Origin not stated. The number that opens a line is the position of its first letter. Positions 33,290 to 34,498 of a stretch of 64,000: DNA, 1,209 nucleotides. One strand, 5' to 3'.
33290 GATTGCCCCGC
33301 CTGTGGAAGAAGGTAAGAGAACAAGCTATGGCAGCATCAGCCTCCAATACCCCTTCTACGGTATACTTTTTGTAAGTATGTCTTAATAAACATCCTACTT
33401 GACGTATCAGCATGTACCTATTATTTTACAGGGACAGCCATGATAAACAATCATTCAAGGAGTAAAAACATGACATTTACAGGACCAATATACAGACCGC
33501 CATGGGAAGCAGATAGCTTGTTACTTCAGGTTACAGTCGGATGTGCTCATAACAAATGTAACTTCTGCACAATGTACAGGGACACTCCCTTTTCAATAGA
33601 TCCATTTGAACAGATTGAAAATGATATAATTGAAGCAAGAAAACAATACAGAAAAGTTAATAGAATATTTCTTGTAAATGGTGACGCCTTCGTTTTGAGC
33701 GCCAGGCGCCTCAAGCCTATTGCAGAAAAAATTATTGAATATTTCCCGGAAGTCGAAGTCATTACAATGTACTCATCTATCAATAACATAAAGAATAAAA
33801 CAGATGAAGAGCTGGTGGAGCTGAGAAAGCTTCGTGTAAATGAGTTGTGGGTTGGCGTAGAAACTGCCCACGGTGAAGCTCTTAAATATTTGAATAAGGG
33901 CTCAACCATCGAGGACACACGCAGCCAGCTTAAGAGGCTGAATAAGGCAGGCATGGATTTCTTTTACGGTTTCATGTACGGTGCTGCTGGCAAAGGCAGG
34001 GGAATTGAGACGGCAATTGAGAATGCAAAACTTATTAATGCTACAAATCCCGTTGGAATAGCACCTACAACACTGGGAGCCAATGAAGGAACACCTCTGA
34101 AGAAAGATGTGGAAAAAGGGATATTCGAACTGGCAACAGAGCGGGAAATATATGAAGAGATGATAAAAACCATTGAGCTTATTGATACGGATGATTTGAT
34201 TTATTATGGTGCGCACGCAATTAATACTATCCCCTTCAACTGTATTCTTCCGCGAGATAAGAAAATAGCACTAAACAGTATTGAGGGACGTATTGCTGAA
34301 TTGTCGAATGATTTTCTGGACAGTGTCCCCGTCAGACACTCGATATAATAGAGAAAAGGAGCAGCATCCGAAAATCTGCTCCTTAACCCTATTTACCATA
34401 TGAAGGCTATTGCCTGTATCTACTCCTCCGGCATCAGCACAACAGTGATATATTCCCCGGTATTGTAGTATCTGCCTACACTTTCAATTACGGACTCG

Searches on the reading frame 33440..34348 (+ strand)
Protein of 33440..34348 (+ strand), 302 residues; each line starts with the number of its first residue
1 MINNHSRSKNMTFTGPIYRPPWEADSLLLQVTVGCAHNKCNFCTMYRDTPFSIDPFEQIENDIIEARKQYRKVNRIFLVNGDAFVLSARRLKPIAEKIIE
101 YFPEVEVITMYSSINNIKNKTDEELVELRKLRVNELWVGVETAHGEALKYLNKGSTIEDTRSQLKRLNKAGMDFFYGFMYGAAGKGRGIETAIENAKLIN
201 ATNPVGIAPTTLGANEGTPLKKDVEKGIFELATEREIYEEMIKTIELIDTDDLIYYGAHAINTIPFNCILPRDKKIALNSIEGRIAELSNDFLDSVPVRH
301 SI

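Call 3: search_protein_families(library=pfam, proteins=[window:33440-34348:+], max_evalue=0.1)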
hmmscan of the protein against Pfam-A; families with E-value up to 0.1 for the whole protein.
window:33440-34348:+ (302 aa): 2 families
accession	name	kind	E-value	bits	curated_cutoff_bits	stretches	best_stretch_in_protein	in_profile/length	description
PF04055.27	Radical_SAM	-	1.1e-12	48.8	29.5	1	30-181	2-150/166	Radical SAM superfamily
PF19238.5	Radical_SAM_2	-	0.046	13.9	26.7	0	116-174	60-118/151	Radical SAM-like domain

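Call 4: search_protein_families(library=ncbifam, proteins=[window:33440-34348:+], max_evalue=0.1)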
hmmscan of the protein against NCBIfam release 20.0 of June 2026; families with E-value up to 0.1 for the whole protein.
window:33440-34348:+ (302 aa): 15 families
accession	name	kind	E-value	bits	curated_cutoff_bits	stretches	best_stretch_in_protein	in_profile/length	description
TIGR03471.1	HpnJ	equivalog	3.6e-08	32.7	577.6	1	32-202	203-368/472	hopanoid biosynthesis associated radical SAM protein HpnJ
TIGR04479.1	bcpD_PhpK_rSAM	subfamily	1.1e-07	30.6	600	1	30-225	245-432/504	PhpK family radical SAM P-methyltransferase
TIGR01212.1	TIGR01212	equivalog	8.7e-07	28.3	180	1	123-250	127-253/302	tRNA modification radical SAM protein MnmL/YtqA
NF004567.0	PRK05904.1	equivalog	2.4e-06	27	355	1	35-179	15-161/353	coproporphyrinogen III oxidase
TIGR03820.1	lys_2_3_AblA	equivalog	3.1e-05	22.9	525.4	1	25-148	108-230/417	lysine 2,3-aminomutase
TIGR03822.1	AblA_like_2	hypoth_equivalog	5.3e-05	22.4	396.25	1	25-150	88-214/321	lysine-2,3-aminomutase-like protein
TIGR02026.1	BchE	equivalog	0.00011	21.3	481.35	1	26-172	194-337/497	magnesium-protoporphyrin IX monomethyl ester anaerobic oxidative cyclase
NF040542.1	rSAM_RCCLKC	equivalog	0.00019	20.7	450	1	30-181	184-332/423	arsinothricin biosynthesis radical SAM protein ArsL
TIGR03975.1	rSAM_ocin_1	subfamily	0.0002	20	281.85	1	36-183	274-413/606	RiPP maturation radical SAM C-methyltransferase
TIGR00539.1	hemN_rel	equivalog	0.00028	20.1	205.4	1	37-186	11-165/361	radical SAM family heme chaperone HemW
TIGR01210.1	TIGR01210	equivalog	0.00049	19.4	212.15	1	31-173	21-170/313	archaeosine biosynthesis radical SAM protein RaSEA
NF006067.1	PRK08208.1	equivalog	0.0056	15.7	380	1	26-182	35-199/427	STM4012 family radical SAM protein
TIGR03821.1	EFP_modif_epmB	equivalog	0.014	14.4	369.3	1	27-146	98-216/321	EF-P beta-lysylation protein EpmB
NF006059.0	PRK08207.1-1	equivalog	0.015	14.1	1012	1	71-189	225-345/496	coproporphyrinogen III oxidase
NF040546.1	rSAM_CUAEP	equivalog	0.023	13.4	500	1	32-174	177-315/468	CUAEP/CCAEP-tail radical SAM (seleno)protein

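Call 5: find_homologous_proteins(query=window:33440-34348:+)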
Query window:33440-34348:+ (302 aa): 972 proteins with E <= 0.001 among 2026 candidates; the best 120 are listed.
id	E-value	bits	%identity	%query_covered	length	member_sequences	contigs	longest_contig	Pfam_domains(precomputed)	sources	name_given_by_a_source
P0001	1.0e-192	657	100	97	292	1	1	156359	PF04055.28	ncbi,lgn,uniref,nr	ncbi:MAG: radical SAM protein [Spirochaetales bacterium]|uniref:Radical SAM protein n=1 Tax=Candidat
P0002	1.4e-157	542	80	97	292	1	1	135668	PF04055.28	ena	-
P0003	4.6e-157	540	79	97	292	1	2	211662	PF04055.28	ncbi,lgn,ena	-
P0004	5.9e-156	536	80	97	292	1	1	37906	PF04055.28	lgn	-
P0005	8.0e-136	470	69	97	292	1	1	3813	PF04055.28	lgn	-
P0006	5.6e-134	464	70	95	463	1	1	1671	PF08659.17,PF04055.28,PF13561.13,PF00106.32,PF01370.28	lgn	-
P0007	1.2e-127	443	79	85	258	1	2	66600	PF04055.28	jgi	jgi:radical SAM superfamily enzyme YgiQ (UPF0313 family)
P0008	1.3e-123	430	65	97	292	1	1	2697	PF04055.28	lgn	-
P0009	5.8e-123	428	64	97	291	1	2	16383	PF04055.28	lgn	-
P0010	1.4e-122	427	64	97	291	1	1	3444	PF04055.28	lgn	-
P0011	1.3e-121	424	63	97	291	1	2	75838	PF04055.28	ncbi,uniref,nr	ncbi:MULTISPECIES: radical SAM protein [unclassified Lentimicrobium]|uniref:radical SAM protein n=1 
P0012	3.2e-121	422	65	97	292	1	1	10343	PF04055.28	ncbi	-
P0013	4.4e-121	422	66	97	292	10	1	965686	PF04055.28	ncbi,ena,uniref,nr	ncbi:radical SAM protein [uncultured Ilyobacter sp.]|uniref:radical SAM protein n=1 Tax=uncultured I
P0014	4.9e-120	418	64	97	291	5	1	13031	PF04055.28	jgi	jgi:radical SAM superfamily enzyme YgiQ (UPF0313 family)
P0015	5.5e-120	418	65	97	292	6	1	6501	PF04055.28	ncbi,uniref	ncbi:radical SAM protein [Ilyobacter sp.]|uniref:radical SAM protein n=1 Tax=Ilyobacter sp. TaxID=31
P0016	7.3e-120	418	64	97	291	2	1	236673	PF04055.28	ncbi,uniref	ncbi:radical SAM protein [Saccharicrinis sp. GN24d3]|uniref:radical SAM protein n=1 Tax=Saccharicrin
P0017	1.1e-118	414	65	97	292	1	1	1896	PF04055.28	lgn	-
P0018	1.5e-118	414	64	97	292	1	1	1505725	PF04055.28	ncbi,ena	-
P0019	2.3e-118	413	63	97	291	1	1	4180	PF04055.28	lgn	-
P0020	2.8e-118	413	63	97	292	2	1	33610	PF04055.28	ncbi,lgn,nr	ncbi:MAG: radical SAM protein [Bacteroidales bacterium]|nr:radical SAM protein [Bacteroidales bacter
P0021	5.9e-118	412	61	97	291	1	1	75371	PF04055.28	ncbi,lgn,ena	-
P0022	5.9e-118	412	62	97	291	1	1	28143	PF04055.28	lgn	-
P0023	6.0e-118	412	63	97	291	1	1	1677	PF04055.28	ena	-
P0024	8.5e-118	411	62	97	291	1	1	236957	PF04055.28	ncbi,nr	ncbi:radical SAM protein [Puteibacter caeruleilacunae]|nr:radical SAM protein [Puteibacter caeruleil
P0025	1.1e-117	411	63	97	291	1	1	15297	PF04055.28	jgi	jgi:radical SAM superfamily enzyme YgiQ (UPF0313 family)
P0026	1.2e-117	411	63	97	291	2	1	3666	PF04055.28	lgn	-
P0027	1.4e-117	410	65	97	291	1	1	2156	PF04055.28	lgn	-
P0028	2.0e-117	410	63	97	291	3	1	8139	PF04055.28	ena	-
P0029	2.3e-117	410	63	97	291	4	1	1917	PF04055.28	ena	-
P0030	2.5e-117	410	62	97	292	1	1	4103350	PF04055.28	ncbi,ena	-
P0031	4.2e-117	409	62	97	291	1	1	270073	PF04055.28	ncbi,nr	ncbi:MAG: radical SAM protein [Labilibaculum sp.]|nr:radical SAM protein [Labilibaculum sp.] MBI9057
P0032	5.5e-117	408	64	97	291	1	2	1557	PF04055.28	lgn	-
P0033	5.8e-117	408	62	97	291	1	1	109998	PF04055.28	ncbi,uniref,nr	ncbi:radical SAM protein [Marinifilum caeruleilacunae]|uniref:Radical SAM protein n=1 Tax=Marinifilu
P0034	5.8e-117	408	63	97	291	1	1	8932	PF04055.28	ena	-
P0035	6.0e-117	408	62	97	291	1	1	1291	PF04055.28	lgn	-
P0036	8.1e-117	408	62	97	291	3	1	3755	PF04055.28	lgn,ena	-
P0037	1.1e-116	408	63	97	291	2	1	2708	PF04055.28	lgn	-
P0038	1.6e-116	407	64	97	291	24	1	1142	PF04055.28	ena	-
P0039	1.8e-116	407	63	97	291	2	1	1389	PF04055.28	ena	-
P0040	2.1e-116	407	64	97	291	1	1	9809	PF04055.28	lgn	-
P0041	3.2e-116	406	62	97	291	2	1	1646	PF04055.28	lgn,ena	-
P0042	3.8e-116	406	62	97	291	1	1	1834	PF04055.28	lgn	-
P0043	3.8e-116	406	63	97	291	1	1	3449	PF04055.28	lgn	-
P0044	5.2e-116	405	62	97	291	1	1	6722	PF04055.28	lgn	-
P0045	5.8e-116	405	63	97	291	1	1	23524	PF04055.28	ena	-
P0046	7.3e-116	405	63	97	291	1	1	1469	PF04055.28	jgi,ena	-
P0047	9.0e-116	404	63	97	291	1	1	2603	PF04055.28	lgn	-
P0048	1.6e-115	404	63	97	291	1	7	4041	PF04055.28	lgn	-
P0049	2.0e-115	403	62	97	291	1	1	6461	PF04055.28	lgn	-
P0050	3.7e-115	402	61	97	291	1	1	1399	PF04055.28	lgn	-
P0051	4.4e-115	402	63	97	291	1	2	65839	PF04055.28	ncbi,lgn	-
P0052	4.9e-115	402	62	97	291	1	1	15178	PF04055.28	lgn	-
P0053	6.6e-115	402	59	97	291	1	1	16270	PF04055.28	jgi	jgi:radical SAM superfamily enzyme YgiQ (UPF0313 family)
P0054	1.2e-114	401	63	97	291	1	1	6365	PF04055.28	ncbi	-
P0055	2.1e-114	400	63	97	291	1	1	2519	PF04055.28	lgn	-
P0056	2.6e-114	400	61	97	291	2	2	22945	PF04055.28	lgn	-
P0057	3.7e-114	399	62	97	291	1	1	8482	PF04055.28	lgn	-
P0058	4.4e-114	399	62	97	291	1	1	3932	PF04055.28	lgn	-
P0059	5.0e-114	399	61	97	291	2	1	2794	PF04055.28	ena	-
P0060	5.3e-114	399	63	97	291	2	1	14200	PF04055.28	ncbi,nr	ncbi:MAG: radical SAM protein [Bacteroidales bacterium]|nr:radical SAM protein [Bacteroidales bacter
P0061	5.8e-114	399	62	97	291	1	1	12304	PF04055.28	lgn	-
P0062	1.5e-113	397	61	97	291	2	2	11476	PF04055.28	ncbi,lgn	-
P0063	1.9e-113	397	61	97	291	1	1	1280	PF04055.28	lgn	-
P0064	2.0e-113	397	61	97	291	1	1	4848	PF04055.28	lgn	-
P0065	4.3e-113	396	60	97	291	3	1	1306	PF04055.28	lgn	-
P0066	4.4e-113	396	63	97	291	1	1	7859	PF04055.28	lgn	-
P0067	4.9e-113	395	62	97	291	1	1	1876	PF04055.28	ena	-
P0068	5.2e-113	395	62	97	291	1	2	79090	PF04055.28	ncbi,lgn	-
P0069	7.1e-113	395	63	97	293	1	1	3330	PF04055.28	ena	-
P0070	1.1e-112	394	61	97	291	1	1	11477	PF04055.28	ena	-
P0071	1.3e-112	394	61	97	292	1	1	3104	PF04055.28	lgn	-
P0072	1.7e-112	394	61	97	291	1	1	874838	PF04055.28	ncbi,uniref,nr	ncbi:radical SAM protein [Saccharicrinis aurantiacus]|uniref:radical SAM protein n=1 Tax=Saccharicri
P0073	3.0e-112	393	62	97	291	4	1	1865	PF04055.28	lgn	-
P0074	3.1e-112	393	62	97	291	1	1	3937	PF04055.28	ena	-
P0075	3.6e-112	393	62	97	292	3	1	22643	PF04055.28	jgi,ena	-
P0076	4.2e-112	392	60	97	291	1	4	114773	PF04055.28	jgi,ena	-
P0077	4.7e-112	392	60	97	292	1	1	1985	PF04055.28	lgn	-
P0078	4.8e-112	392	61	97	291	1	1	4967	PF04055.28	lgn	-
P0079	5.3e-112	392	61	97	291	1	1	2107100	PF04055.28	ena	-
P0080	5.4e-112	392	59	97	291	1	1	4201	PF04055.28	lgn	-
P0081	7.4e-112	392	62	97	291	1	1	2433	PF04055.28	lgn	-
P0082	1.4e-111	391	61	97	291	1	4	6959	PF04055.28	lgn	-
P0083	1.5e-111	391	61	97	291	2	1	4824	PF04055.28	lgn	-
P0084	1.6e-111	391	60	97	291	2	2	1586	PF04055.28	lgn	-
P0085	1.7e-111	390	62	97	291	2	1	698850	PF04055.28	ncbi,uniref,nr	ncbi:radical SAM protein [Flammeovirga sp. SubArs3]|uniref:radical SAM protein n=1 Tax=Flammeovirga 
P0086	1.9e-111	390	61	97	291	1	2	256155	PF04055.28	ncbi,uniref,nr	ncbi:radical SAM protein [Carboxylicivirga sp. N1Y90]|uniref:radical SAM protein n=1 Tax=Carboxylici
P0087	2.0e-111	390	61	97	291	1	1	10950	PF04055.28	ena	-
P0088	2.3e-111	390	62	97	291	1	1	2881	PF04055.28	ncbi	-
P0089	3.0e-111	390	61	97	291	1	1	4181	PF04055.28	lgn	-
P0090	3.0e-111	390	61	97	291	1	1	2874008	PF04055.28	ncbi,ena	-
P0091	1.0e-110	388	60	97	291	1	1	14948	PF04055.28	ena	-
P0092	1.1e-110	388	59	97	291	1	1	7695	PF04055.28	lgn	-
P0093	1.2e-110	388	62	97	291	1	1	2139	PF04055.28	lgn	-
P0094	1.5e-110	387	61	97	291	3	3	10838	PF04055.28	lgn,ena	-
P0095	1.5e-110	387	60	97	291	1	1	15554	PF04055.28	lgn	-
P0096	1.5e-110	387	60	97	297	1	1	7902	PF04055.28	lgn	-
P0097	2.1e-110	387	61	97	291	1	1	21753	PF04055.28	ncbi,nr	ncbi:MAG: radical SAM protein [Desulfobacteraceae bacterium]|nr:MAG: radical SAM protein [Desulfobac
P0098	2.2e-110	387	61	97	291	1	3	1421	PF04055.28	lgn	-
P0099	3.4e-110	386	60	97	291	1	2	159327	PF04055.28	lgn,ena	-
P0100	3.8e-110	386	61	97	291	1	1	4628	PF04055.28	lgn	-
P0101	5.0e-110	386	60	97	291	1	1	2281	PF04055.28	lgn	-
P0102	6.3e-110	385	60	97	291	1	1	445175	PF04055.28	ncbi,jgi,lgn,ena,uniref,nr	ncbi:radical SAM protein [uncultured Draconibacterium sp.]|uniref:radical SAM protein n=1 Tax=uncult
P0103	9.5e-110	385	61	97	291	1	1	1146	PF04055.28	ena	-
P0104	1.1e-109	385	60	97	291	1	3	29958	PF04055.28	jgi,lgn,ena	-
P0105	1.2e-109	384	61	97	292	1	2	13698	PF04055.28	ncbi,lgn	-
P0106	1.7e-109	384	59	97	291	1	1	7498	PF04055.28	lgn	-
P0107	2.0e-109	384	61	97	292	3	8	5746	PF04055.28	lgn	-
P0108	2.3e-109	383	61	97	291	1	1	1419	PF04055.28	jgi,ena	-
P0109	2.3e-109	383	60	97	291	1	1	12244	PF04055.28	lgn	-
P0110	2.6e-109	383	61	97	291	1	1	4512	PF04055.28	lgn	-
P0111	3.1e-109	383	60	97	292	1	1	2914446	PF04055.28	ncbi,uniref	ncbi:radical SAM protein [Methanolobus sp. ZRKC2]|uniref:radical SAM protein n=1 Tax=Methanolobus sp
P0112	3.2e-109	383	59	97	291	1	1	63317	PF04055.28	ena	-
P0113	3.2e-109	383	59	97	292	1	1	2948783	PF04055.28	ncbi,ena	-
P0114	3.6e-109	383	59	97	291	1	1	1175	PF04055.28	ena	-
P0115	4.3e-109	383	60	97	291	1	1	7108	PF04055.28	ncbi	-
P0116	4.9e-109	382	61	97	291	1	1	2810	PF04055.28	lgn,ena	-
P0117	5.9e-109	382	59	97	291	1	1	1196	PF04055.28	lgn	-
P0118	9.2e-109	381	59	97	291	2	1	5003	PF04055.28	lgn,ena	-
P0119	9.7e-109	381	59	97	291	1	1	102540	PF04055.28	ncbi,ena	-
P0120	2.0e-108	380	59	97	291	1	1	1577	PF04055.28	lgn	-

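Call 7: search_solved_structures(query=window:33470-34348:+, max_evalue=1, show_alignments=2)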
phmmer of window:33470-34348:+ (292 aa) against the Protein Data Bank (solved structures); distinct sequences matched with E-value up to 1: 6.
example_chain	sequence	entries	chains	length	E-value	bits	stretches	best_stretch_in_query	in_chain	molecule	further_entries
6iad_A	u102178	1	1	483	0.00086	22.2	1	112-181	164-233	Histone acetyltransferase, ELP3 family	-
6iaz_A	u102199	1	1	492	0.0009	22.1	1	112-181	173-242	Histone acetyltransferase, ELP3 family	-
6ia8_A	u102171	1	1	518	0.00099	22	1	112-181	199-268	Histone acetyltransferase, ELP3 family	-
5ul2_A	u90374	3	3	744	0.0042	19.9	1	16-193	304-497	OxsB protein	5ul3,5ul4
5le6_A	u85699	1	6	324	0.56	12.9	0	136-206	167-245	DD_D12_09_D12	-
3b54_A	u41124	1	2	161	0.67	12.7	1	179-240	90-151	Nucleoside diphosphate kinase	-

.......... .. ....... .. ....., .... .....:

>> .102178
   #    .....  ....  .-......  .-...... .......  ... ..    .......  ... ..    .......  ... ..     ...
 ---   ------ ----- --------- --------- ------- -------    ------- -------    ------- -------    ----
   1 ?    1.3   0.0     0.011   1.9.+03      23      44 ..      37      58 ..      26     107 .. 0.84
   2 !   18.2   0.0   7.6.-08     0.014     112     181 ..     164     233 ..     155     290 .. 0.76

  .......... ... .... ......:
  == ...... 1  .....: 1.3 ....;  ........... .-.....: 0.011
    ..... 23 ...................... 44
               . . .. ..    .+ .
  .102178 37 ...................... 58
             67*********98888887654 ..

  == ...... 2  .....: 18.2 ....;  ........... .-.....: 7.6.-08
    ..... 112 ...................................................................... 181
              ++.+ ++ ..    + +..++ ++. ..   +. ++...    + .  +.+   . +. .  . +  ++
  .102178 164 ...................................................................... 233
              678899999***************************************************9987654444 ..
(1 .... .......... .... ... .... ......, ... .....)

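Call 8: find_encoding_contigs(protein=P0001, flank=10000, max_places=3)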
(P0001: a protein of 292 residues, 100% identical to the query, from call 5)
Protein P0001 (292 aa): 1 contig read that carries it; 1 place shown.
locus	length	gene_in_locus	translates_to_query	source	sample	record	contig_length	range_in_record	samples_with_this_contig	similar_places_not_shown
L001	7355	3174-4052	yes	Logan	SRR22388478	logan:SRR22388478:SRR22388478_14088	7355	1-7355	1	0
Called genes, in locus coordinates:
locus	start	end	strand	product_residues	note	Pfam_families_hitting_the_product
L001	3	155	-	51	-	?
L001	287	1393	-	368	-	PF01926:MMR_HSR1, PF02421:FeoB_N (weak), PF06071:YchF-GTPase_C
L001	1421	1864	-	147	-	PF02681:DUF212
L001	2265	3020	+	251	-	PF00899:ThiF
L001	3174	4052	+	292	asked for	PF04055:Radical_SAM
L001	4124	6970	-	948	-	PF00675:Peptidase_M16, PF05193:Peptidase_M16_C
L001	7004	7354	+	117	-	?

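Call 10: find_related_loci(query=A1, collection=genome_contigs, flank=8000)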
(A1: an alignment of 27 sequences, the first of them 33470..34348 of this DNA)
Query A1 (292 aa) in genome_contigs; peptide patterns used: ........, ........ (x = any residue, [..] = any of these).
243 stretches matched a pattern; 179 encode a relative of the query (tblastn E <= 1e-3); the best 80 are kept; 80 distinct loci.
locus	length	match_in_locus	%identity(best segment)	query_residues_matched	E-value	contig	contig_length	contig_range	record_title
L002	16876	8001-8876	79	1-292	2e-164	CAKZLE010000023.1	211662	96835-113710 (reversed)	MAG TPA_asm: uncultured Spirochaetia bacterium isolate ERR2094169_bin.57_CONCOCT_v1.1_MAG genome assembly, contig: ERZ65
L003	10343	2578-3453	65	1-292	3e-129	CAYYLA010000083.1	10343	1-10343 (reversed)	MAG TPA_asm: uncultured Candidatus Cloacimonadota bacterium isolate binchicken_co42_422 genome assembly, contig: NODE_10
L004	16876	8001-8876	64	1-292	3e-127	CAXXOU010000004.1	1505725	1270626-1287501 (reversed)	MAG: Candidatus Cloacimonadales bacterium isolate b7261744-8048-4391-bc20-4309e884055d genome assembly, contig: contig_4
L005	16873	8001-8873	64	1-292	7e-127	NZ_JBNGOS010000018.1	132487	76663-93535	Saccharicrinis sp. 156 c_000000000018, whole genome shotgun sequence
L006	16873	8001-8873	61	1-292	5e-126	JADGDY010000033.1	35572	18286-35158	MAG: Bacteroidales bacterium isolate BB22 NODE_1069_length_35572_cov_5.970907, whole genome shotgun sequence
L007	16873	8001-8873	63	1-292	6e-126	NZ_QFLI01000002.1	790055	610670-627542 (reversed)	Marinifilum breve strain JC075 scaffold_1, whole genome shotgun sequence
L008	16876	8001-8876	65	1-292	8e-126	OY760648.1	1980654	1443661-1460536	MAG: uncultured Ilyobacter sp. isolate c449ca6d-1213-4152-91b9-01304ca5fa98 genome assembly, chromosome: 1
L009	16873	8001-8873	62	1-292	6e-125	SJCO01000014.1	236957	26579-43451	Puteibacter caeruleilacunae strain JC036 scaffold_13, whole genome shotgun sequence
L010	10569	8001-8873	62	1-292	4e-124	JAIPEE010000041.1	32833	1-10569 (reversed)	MAG: Desulfobacterales bacterium isolate Tobar13.5m-G30 Tobar13-5m-C1507, whole genome shotgun sequence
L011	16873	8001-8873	62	1-292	3e-124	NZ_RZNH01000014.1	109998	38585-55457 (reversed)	Marinifilum caeruleilacunae strain JC070 scaffold_13, whole genome shotgun sequence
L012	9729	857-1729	63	1-292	9e-124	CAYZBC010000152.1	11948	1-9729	MAG TPA_asm: uncultured Maribellus sp. isolate binchicken_co181_539 genome assembly, contig: NODE_10164_length_11948_cov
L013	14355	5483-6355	61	1-292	7e-122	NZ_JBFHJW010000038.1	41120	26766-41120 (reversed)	MAG: Labilibaculum sp. isolate Mix_sand07.2021.05.G.73 k141_2896615_length_41120_cov_69.2505, whole genome shotgun seque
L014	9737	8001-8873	61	1-292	8e-122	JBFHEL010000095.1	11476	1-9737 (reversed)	MAG: Saccharicrinis sp. isolate Mix_sand07.2021.05.G.1 k141_1829866_length_11476_cov_63.9428, whole genome shotgun seque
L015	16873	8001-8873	61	1-292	1e-121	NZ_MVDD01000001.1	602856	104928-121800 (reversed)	Labilibaculum filiforme strain 59.16B 2648548676, whole genome shotgun sequence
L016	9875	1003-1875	63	1-292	3e-121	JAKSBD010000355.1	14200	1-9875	MAG: Bacteroidales bacterium isolate MAG.147 k141_7500921, whole genome shotgun sequence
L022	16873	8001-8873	61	1-292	9e-119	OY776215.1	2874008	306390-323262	MAG: uncultured Methanolobus sp. isolate 56865bd2-6141-42f0-955c-5236203a12ea genome assembly, chromosome: 1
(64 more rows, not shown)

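Call 29: predict_structure(alignment_id=A1)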
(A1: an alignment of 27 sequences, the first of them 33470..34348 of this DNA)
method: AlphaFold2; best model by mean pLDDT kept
length: 292 residues; sequences in the alignment: 27
mean_pLDDT: 89.8   pTM: 0.87
mean pLDDT of the five models: 89.8, 89.2, 84.1, 83.0, 76.8
residues with pLDDT >= 90: 198; 70-90: 81; 50-70: 13; < 50: 0
segments of 3 or more residues with pLDDT < 50: none
pLDDT, mean of each block of 10 residues (from residue 1): 62 85 77 75 91 94 88 85 97 95 92 97 94 88 87 97 95 95 96 94 88 94 96 96 87 85 95 95 90 62
secondary structure, 60 per line:
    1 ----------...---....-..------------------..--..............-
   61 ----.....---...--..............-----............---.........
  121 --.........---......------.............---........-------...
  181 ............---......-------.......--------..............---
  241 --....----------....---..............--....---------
elements in order: E17-20 H46-59 E65-69 H78-91 E97-103 H104-108 H112-120 E123-131 H135-140 H147-159 E163-170 H178-192 E196-201 H209-215 H224-237 E243-246 E257-260 H264-277 H280-283
